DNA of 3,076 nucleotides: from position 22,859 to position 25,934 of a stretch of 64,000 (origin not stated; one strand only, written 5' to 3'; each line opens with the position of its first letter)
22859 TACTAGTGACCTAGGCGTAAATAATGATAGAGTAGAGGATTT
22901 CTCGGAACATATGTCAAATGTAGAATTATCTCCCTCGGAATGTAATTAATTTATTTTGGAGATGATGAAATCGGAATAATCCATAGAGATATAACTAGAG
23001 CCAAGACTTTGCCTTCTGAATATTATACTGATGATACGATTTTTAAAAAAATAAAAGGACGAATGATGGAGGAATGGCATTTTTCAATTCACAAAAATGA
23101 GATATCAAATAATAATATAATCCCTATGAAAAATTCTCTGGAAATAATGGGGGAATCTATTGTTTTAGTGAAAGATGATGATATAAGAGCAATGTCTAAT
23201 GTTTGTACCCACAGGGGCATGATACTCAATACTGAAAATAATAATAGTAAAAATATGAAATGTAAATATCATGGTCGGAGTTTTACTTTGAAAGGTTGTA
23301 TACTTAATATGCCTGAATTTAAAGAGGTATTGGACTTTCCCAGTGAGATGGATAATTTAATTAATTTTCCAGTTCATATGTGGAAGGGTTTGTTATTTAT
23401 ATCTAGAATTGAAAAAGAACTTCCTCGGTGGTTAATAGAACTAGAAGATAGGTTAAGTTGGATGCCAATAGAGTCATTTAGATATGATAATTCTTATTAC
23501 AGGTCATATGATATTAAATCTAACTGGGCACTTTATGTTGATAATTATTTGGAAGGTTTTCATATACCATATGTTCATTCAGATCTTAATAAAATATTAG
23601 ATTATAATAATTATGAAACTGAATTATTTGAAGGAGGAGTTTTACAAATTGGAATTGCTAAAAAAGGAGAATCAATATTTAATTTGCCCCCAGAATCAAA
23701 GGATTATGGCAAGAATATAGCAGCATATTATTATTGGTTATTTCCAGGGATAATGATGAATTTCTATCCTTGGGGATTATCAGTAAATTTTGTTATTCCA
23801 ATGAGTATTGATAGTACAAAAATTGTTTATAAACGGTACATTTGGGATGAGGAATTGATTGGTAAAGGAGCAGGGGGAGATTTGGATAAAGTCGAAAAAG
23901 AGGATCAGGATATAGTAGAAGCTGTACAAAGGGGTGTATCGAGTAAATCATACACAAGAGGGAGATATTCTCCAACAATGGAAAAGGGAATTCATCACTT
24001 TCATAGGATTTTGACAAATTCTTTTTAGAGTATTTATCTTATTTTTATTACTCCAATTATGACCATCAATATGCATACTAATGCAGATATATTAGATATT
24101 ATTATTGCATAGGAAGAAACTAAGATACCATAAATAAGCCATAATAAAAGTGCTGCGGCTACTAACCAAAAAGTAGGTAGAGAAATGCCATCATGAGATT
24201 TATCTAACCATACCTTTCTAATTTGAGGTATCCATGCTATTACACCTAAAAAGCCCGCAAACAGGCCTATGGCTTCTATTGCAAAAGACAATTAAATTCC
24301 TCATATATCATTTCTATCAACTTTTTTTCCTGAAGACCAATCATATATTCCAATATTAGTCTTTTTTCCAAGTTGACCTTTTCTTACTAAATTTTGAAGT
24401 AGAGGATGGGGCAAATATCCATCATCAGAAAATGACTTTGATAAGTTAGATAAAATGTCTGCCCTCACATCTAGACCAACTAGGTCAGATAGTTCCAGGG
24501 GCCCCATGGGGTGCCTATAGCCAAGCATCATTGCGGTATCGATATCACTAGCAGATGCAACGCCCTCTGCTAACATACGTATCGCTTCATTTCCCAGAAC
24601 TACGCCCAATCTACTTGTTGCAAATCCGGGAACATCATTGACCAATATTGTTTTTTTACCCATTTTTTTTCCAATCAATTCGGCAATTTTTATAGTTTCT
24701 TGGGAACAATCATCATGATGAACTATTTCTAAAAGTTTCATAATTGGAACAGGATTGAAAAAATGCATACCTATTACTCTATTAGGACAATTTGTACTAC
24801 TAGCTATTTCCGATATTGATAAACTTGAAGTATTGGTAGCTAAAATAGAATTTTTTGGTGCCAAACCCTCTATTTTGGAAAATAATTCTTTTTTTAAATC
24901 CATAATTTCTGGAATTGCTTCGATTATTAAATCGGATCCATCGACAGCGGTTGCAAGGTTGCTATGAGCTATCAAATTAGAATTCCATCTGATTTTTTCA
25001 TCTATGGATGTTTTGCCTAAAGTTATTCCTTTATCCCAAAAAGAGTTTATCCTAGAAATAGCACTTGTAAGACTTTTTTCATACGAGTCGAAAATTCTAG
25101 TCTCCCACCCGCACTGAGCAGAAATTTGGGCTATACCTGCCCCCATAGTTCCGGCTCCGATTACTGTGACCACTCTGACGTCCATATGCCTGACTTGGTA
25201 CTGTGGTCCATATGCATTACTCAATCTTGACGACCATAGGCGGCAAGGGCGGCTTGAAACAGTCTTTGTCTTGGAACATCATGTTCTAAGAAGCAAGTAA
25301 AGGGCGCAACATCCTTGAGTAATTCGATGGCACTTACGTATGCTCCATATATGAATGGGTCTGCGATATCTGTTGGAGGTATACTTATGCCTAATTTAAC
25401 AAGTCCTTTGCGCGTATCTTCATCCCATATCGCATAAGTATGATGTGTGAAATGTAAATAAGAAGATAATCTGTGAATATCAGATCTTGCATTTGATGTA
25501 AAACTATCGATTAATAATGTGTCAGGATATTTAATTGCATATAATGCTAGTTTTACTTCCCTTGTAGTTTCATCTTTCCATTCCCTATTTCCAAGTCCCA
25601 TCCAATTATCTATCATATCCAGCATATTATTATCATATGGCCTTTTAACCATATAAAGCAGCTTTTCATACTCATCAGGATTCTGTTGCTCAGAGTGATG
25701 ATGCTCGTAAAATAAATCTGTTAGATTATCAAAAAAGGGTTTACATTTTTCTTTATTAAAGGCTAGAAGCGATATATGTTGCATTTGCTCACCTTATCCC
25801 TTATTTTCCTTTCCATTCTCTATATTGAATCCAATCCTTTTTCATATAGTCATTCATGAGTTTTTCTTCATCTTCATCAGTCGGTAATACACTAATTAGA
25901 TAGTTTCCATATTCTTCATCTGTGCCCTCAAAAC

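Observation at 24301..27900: Archaeal operon: crotonase + BoxB-like diiron oxygenase + unknown His-rich protein + 3-hydroxyacyl-CoA dehydrogenase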

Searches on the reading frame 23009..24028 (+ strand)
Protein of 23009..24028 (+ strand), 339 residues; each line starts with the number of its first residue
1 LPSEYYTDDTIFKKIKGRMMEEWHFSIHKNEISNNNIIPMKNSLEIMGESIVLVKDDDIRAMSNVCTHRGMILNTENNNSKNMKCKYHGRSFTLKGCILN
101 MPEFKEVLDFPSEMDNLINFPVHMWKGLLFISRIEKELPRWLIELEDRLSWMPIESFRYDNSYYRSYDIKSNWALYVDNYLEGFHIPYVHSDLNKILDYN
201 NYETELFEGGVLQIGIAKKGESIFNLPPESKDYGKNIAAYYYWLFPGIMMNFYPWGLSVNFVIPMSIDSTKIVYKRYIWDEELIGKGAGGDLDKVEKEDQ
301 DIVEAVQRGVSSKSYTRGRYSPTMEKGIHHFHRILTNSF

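Call 3: search_protein_families(library=pfam, proteins=[window:23009-24028:+], max_evalue=0.01)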
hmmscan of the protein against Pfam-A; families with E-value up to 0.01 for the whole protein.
window:23009-24028:+ (339 aa): 2 families
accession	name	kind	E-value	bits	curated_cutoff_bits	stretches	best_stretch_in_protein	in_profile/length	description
PF00848.25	Ring_hydroxyl_A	-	6.4e-24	85.4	24.9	1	161-335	6-202/208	Ring hydroxylating alpha subunit (catalytic domain)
PF00355.32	Rieske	-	2.8e-15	56.4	20.3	1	23-110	2-87/88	Rieske [2Fe-2S] domain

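Call 4: search_protein_families(library=ncbifam, proteins=[window:23009-24028:+], max_evalue=0.01)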
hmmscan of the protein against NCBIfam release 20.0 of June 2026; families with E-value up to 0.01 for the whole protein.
window:23009-24028:+ (339 aa): 9 families
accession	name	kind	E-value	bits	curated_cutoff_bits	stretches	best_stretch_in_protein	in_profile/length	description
NF058607.1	GlBtMonoOxGbcA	equivalog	4.8e-19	68.1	670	2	1-201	33-234/420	glycine betaine monooxygenase oxygenase subunit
NF042946.1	3PPDioc_HcaE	equivalog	1.3e-09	37.6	830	1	5-131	20-150/450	3-phenylpropionate/cinnamic acid dioxygenase subunit alpha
NF041684.1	ant_diox_AndAc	equivalog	4.2e-09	35.5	750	1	6-190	28-222/418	anthranilate 1,2-dioxygenase large subunit AndAc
TIGR03229.1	benzo_1_2_benA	equivalog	1.1e-07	31.1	780.95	1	4-103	19-119/433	benzoate 1,2-dioxygenase large subunit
TIGR03228.1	anthran_1_2_A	equivalog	3.3e-07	29.4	671.9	1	20-193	36-216/438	anthranilate 1,2-dioxygenase large subunit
NF041174.1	SDX_Thmprot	equivalog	0.00018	21.6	170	1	49-102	24-79/109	sulredoxin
NF052579.1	BetMthstMoxSdmAMthl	equivalog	0.00065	18.8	600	1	50-97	41-90/351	4beta-methylsterol monooxygenase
TIGR00686.1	phnA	hypoth_equivalog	0.00082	19.5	80.2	1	13-98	19-105/109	zinc ribbon domain-containing protein YjdM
TIGR02694.1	arsenite_ox_S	equivalog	0.0043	17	95.65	1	55-88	47-79/129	arsenate reductase (azurin) small subunit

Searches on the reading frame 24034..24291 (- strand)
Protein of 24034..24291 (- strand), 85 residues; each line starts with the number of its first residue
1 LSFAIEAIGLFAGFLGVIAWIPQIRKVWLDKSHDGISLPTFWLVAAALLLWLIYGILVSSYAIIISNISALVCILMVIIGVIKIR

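Call 3: search_protein_families(library=pfam, proteins=[window:24034-24291:-], max_evalue=0.01)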
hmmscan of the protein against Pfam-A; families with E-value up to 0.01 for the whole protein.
window:24034-24291:- (85 aa): 2 families
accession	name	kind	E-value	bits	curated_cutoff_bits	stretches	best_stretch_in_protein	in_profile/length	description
PF04193.19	PQ-loop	-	7.6e-09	35.6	22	1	6-59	3-56/61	PQ loop repeat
PF03083.21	MtN3_slv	-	3.1e-06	27.6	23.7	1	11-76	9-74/87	Sugar efflux transporter for intercellular exchange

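Call 4: search_protein_families(library=ncbifam, proteins=[window:24034-24291:-], max_evalue=0.01)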
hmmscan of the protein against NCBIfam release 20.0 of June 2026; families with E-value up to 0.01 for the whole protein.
window:24034-24291:- (85 aa): 3 families
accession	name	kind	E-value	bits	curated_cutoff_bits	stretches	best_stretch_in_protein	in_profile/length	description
NF037968.1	SemiSWEET_2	subfamily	6.4e-17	61.5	80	1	9-83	1-73/76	SemiSWEET transporter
NF037969.1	SemiSWEET_3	subfamily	6.3e-11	42.4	100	1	4-82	10-90/97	SemiSWEET transporter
NF037967.1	SemiSWEET_1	subfamily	1.6e-06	28.4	200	1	7-78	120-193/196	SemiSWEET transporter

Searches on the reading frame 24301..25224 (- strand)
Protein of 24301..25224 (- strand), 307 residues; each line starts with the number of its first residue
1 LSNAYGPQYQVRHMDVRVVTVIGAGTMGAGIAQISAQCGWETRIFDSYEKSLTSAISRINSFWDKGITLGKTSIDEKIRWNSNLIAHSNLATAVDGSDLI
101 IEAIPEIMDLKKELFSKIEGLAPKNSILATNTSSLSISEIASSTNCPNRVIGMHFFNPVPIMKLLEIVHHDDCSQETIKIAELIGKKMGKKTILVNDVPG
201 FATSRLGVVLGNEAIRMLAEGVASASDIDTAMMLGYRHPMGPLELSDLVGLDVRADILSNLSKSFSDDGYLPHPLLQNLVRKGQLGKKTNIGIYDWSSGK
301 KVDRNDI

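Call 3: search_protein_families(library=pfam, proteins=[window:24301-25224:-], max_evalue=0.01)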
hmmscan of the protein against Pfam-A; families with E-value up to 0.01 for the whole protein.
window:24301-25224:- (307 aa): 6 families
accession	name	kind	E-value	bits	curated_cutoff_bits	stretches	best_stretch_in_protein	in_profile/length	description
PF02737.24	3HCDH_N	-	8.1e-55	186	22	1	19-197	2-179/180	3-hydroxyacyl-CoA dehydrogenase, NAD binding domain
PF00725.27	3HCDH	-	5.2e-29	101.1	22.1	1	200-296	1-97/97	3-hydroxyacyl-CoA dehydrogenase, C-terminal domain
PF01210.29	NAD_Gly3P_dh_N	-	8.7e-06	26.2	23.1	1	19-128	2-99/158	NAD-dependent glycerol-3-phosphate dehydrogenase N-terminus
PF05368.20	NmrA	-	0.00084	19.5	27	1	18-109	4-79/298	NmrA-like family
PF03446.21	NAD_binding_2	-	0.0022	18.5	21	1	19-128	2-90/161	NAD binding domain of 6-phosphogluconate dehydrogenase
PF01262.27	AlaDh_PNT_C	-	0.0031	17.4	23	0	18-104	30-100/214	Alanine dehydrogenase/PNT, C-terminal domain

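Call 4: search_protein_families(library=ncbifam, proteins=[window:24301-25224:-], max_evalue=0.01)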
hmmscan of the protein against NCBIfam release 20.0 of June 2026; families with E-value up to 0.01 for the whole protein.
window:24301-25224:- (307 aa): 22 families
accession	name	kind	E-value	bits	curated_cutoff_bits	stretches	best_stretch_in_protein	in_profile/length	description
NF006722.0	PRK09260.1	equivalog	3.6e-93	311.9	429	1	18-301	4-286/289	3-hydroxyacyl-CoA dehydrogenase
NF004474.0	PRK05808.1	subfamily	4.5e-87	291.9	408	1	14-296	1-282/283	3-hydroxybutyryl-CoA dehydrogenase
NF006124.0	PRK08268.1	subfamily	3.8e-83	280.2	508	1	14-303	5-294/507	3-hydroxyacyl-CoA dehydrogenase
NF005715.0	PRK07530.1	equivalog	7.7e-73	245.4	420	1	14-300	2-287/292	3-hydroxybutyryl-CoA dehydrogenase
NF005875.0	PRK07819.1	subfamily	9e-72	241.9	319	1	15-296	4-286/287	3-hydroxybutyryl-CoA dehydrogenase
TIGR02279.1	PaaC-3OHAcCoADH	equivalog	3.8e-65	220.7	669.4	1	16-300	5-289/503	3-hydroxyacyl-CoA dehydrogenase PaaH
NF004699.0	PRK06035.1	equivalog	1.8e-62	211.2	500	1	14-289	1-278/294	3-hydroxyacyl-CoA dehydrogenase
TIGR02441.1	fa_ox_alpha_mit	equivalog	2.9e-59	200.9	964.65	1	9-304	328-621/737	fatty acid oxidation complex subunit alpha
NF008363.0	PRK11154.1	equivalog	3e-58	197.5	869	1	11-302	304-597/708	fatty acid oxidation complex subunit alpha FadJ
NF008727.0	PRK11730.1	equivalog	3.3e-53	181.1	870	1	12-301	309-597/717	fatty acid oxidation complex subunit alpha FadB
NF006143.0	PRK08293.1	equivalog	2.1e-52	178.2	312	1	14-297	2-288/291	3-hydroxyacyl-CoA dehydrogenase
NF052272.1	Staph_FadB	exception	1.1e-48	166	999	1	14-298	1-290/752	3-hydroxyacyl-CoA dehydrogenase/crotonase FadB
TIGR02440.1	FadJ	equivalog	1.9e-48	165.3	968.45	1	15-301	303-586/699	fatty acid oxidation complex subunit alpha FadJ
NF042925.1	FHMPC_DH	equivalog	8.9e-48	163.1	500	1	19-300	3-284/304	5-formyl-3-hydroxy-2-methylpyridine 4-carboxylate 5-dehydrogenase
NF006125.0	PRK08269.1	equivalog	2.4e-43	148.5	427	1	15-298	4-298/334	3-hydroxybutyryl-CoA dehydrogenase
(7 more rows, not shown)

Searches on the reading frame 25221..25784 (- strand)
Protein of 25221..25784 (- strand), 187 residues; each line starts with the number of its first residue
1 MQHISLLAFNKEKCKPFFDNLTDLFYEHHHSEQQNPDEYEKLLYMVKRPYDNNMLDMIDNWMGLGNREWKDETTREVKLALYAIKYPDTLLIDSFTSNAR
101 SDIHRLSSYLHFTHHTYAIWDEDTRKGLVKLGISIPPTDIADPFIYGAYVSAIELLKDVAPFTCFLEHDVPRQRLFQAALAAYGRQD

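Call 3: search_protein_families(library=pfam, proteins=[window:25221-25784:-], max_evalue=0.01)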
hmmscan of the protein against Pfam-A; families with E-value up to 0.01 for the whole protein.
window:25221-25784:- (187 aa): 0 families

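Call 4: search_protein_families(library=ncbifam, proteins=[window:25221-25784:-], max_evalue=0.01)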
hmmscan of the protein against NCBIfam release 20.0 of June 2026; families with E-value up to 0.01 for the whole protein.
window:25221-25784:- (187 aa): 0 families

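Call 6: search_solved_structures(query=window:25221-25784:-, max_evalue=10)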
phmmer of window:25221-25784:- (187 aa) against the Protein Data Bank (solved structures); distinct sequences matched with E-value up to 10: 3.
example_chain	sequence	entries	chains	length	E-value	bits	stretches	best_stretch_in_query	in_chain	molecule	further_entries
7aex_A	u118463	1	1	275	0.38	13.5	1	27-122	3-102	mRNA endoribonuclease toxin LS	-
2nrr_A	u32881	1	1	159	0.47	13.2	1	26-56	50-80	UvrABC system protein C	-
2nrt_A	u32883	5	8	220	0.66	12.7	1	26-56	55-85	UvrABC system protein C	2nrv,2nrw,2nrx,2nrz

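Call 8: find_homologous_proteins(query=window:25221-25784:-)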
Query window:25221-25784:- (187 aa): 165 proteins with E <= 0.001 among 205 candidates; the best 120 are listed.
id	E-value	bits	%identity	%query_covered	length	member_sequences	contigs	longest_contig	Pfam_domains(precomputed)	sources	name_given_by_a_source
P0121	1.6e-108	378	85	100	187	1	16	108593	-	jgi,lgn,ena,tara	jgi:hypothetical protein|tara:strand:+ start:2494 stop:3057 length:564 start_codon:yes stop_codon:ye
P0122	1.7e-108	378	86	100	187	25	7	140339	-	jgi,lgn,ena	jgi:hypothetical protein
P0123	1.5e-107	375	84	100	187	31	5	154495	-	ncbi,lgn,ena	-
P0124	1.3e-106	372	84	100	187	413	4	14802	-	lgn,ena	-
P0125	3.4e-105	368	83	99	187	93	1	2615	-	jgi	jgi:hypothetical protein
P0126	3.4e-105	368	83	100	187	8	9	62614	-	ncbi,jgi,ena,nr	ncbi:MAG: hypothetical protein P8Q32_03190 [Candidatus Thalassarchaeaceae archaeon]|nr:hypothetical 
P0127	5.7e-103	360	80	99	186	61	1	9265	-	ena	-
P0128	8.7e-103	360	81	99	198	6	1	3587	-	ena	-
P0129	3.0e-102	358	82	99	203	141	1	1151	-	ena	-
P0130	9.2e-102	356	80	99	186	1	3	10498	-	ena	-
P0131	1.6e-101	356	81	99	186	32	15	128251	-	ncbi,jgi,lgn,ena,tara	jgi:hypothetical protein|tara:strand:- start:574 stop:1134 length:561 start_codon:yes stop_codon:yes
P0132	4.5e-100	351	80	99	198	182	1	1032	-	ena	-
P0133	1.7e-98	346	79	99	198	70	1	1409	-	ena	-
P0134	8.9e-95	334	75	99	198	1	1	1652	-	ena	-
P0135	3.3e-94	332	75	99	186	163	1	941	-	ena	-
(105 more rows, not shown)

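Call 26: predict_structure(alignment_id=A1)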
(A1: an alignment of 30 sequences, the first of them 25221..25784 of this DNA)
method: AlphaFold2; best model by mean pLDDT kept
length: 187 residues; sequences in the alignment: 30
mean_pLDDT: 80.0   pTM: 0.75
mean pLDDT of the five models: 80.0, 75.1, 73.4, 65.8, 56.1
residues with pLDDT >= 90: 21; 70-90: 133; 50-70: 27; < 50: 6
segments of 3 or more residues with pLDDT < 50: 1-3, 166-168
pLDDT, mean of each block of 10 residues (from residue 1): 59 86 76 74 86 92 88 90 71 81 87 78 90 84 83 82 56 75 87
secondary structure, 60 per line:
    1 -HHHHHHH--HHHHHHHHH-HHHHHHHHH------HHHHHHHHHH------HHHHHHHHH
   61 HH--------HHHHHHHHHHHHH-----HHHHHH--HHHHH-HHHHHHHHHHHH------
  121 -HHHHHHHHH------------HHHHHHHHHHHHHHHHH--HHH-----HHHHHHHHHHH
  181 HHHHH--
elements in order: H2-8 H11-19 H21-29 H36-45 H52-62 H71-83 H89-94 H97-101 H103-114 H122-130 H143-159 H170-185

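Call 30: fold_search(model_id=the predicted structure, library=pdb)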
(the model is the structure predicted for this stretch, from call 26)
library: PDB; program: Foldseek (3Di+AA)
matches with E <= 10: 244; with E <= 0.001: 0
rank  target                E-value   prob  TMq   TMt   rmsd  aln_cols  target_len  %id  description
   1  6s4n_A                6.3e-01  0.08  0.18  0.15  17.2       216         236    9  LXRbeta ligand binding domain in comlpex with small molecule inhibitors (released 2019-11-27)
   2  3vt7_A                8.0e-01  0.08  0.20  0.18  15.6       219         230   11  Crystal structures of rat VDR-LBD with W282R mutation (released 2013-05-22)
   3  3ipq_A                8.0e-01  0.06  0.18  0.16  15.9       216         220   10  X-ray structure of GW3965 synthetic agonist bound to the LXR-alpha (released 2010-06-02)
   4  7ax9                  1.2e+00  0.06  0.19  0.15  17.6       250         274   10  Crystal structure of the hPXR-LBD in complex with cis-chlordane (released 2021-01-13)
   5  5avi_A                1.3e+00  0.06  0.17  0.15  15.1       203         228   11  Crystal structure of LXRalpha in complex with tert-butyl benzoate analog, compound 4 (released 2015-08-26)
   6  4ruo_X                1.4e+00  0.05  0.18  0.15  15.4       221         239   10  Crystal structure of zVDR L337H mutant-gemini complex (released 2015-10-07)
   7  4xao                  1.6e+00  0.06  0.21  0.16  17.4       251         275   10  Crystal structure of the hPXR-LBD obtained in presence of the pesticide trans-nonachlor (released 2015-09-09)
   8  7axj                  1.6e+00  0.06  0.19  0.15  17.0       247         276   10  Crystal structure of the hPXR-LBD in complex with estradiol and clotrimazole (released 2021-01-13)
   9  3fc6_B                1.6e+00  0.05  0.18  0.16  15.7       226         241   11  hRXRalpha & mLXRalpha with an indole Pharmacophore, SB786875 (released 2009-02-10)
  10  3ipu_A                1.7e+00  0.06  0.21  0.18  14.9       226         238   10  X-ray structure of benzisoxazole urea synthetic agonist bound to the LXR-alpha (released 2010-06-02)
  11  5jy3_D                1.7e+00  0.05  0.18  0.16  15.6       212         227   11  CRYSTAL STRUCTURE OF LXRbeta (NUCLEAR RECEPTOR SUBFAMILY 1, GROUP H, MEMBER 2) COMPLEXED WITH BMS-852927 (released 2016-11-02)
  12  1pu7_A                1.7e+00  0.18  0.35  0.31  12.8       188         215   14  Crystal structure of H.pylori 3-methyladenine DNA glycosylase (MagIII) bound to 3,9-dimethyladenine (released 2003-10-07)
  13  1pq6_A                1.7e+00  0.06  0.20  0.17  16.4       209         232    8  HUMAN LXR BETA HORMONE RECEPTOR / GW3965 COMPLEX (released 2003-09-09)
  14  3kfc_C                1.7e+00  0.06  0.19  0.19  15.3       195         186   10  Complex Structure of LXR with an agonist (released 2009-12-08)
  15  8e3n                  1.8e+00  0.06  0.21  0.16  17.1       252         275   10  Crystal structure of pregnane X receptor ligand binding domain complexed with rifamycin S (released 2023-03-15)
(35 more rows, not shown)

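Call 43: search_protein_families(library=pfam, alignment_id=A4, max_evalue=10)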
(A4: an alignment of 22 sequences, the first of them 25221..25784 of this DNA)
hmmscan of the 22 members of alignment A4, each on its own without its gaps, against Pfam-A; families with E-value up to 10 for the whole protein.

A. member 1, window:25221-25784:- (187 aa): 1 family
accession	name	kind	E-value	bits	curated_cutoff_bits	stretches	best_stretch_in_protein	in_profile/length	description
PF17975.6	RNR_Alpha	-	0.025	15.5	26.4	1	11-83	10-82/101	Ribonucleotide reductase alpha domain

B. families by the number of members that match (of 22 scanned): 7 families
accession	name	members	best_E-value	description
PF17975.6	RNR_Alpha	2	0.0088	Ribonucleotide reductase alpha domain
PF01347.28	Vitellogenin_N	2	0.075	Lipoprotein amino terminal region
PF12840.13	HTH_20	1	0.006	Helix-turn-helix domain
PF15594.11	Imm50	1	0.044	Immunity protein 50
PF20188.4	DUF6551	1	0.074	Family of unknown function (DUF6551)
PF09209.16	CecR_C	1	0.097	HTH-type transcriptional dual regulator CecR, C-terminal domain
PF22863.1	TraI_middle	1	0.21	TraI-like middle domain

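Call 44: search_solved_structures(query=A4, max_evalue=10)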
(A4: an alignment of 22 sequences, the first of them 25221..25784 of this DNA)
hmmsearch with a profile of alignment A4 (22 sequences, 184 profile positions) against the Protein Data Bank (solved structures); distinct sequences matched with E-value up to 10: 3.
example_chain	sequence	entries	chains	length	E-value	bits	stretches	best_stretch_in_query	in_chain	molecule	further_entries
3cmy_A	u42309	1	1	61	0.22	14.6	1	62-107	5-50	Paired box protein Pax-3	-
2k40_A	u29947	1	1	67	0.26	14.4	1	64-107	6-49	Homeobox expressed in ES cells 1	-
9i8a_B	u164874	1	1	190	1.5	11.9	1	104-125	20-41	Nuclear RNA export factor 1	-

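Call 72: find_homologous_proteins(query=A4, max_evalue=0.001)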
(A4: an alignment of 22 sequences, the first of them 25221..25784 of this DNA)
Query A4 (22 sequences) (187 aa, profile of the alignment): 313 proteins with E <= 0.001 among 7102 candidates; the best 120 are listed.
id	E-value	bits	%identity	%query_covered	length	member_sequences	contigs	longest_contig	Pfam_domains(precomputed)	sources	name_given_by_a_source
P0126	1.4e-79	284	83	100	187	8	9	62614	-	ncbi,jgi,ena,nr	ncbi:MAG: hypothetical protein P8Q32_03190 [Candidatus Thalassarchaeaceae archaeon]|nr:hypothetical 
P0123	2.9e-79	283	84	100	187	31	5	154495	-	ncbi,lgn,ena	-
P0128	2.7e-78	280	81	99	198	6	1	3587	-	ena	-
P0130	3.9e-78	280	80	99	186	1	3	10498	-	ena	-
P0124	4.6e-78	279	84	100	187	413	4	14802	-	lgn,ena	-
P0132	1.9e-77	277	80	99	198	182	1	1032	-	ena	-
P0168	2.8e-77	277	70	99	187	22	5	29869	-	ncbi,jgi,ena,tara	tara:strand:- start:5003 stop:5566 length:564 start_codon:yes stop_codon:yes gene_type:complete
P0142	3.0e-77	277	73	99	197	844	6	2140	-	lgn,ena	-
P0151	3.2e-77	277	75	99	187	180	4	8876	-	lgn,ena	-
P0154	3.5e-77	276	72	99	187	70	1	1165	-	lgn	-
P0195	3.6e-77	276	64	99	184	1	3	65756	-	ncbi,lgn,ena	-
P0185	4.4e-77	276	71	99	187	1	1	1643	-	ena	-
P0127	5.5e-77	276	80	99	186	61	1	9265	-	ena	-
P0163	5.5e-77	276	74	99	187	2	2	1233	-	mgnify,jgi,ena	mgnify:FL=1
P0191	6.1e-77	276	65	99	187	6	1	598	-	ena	-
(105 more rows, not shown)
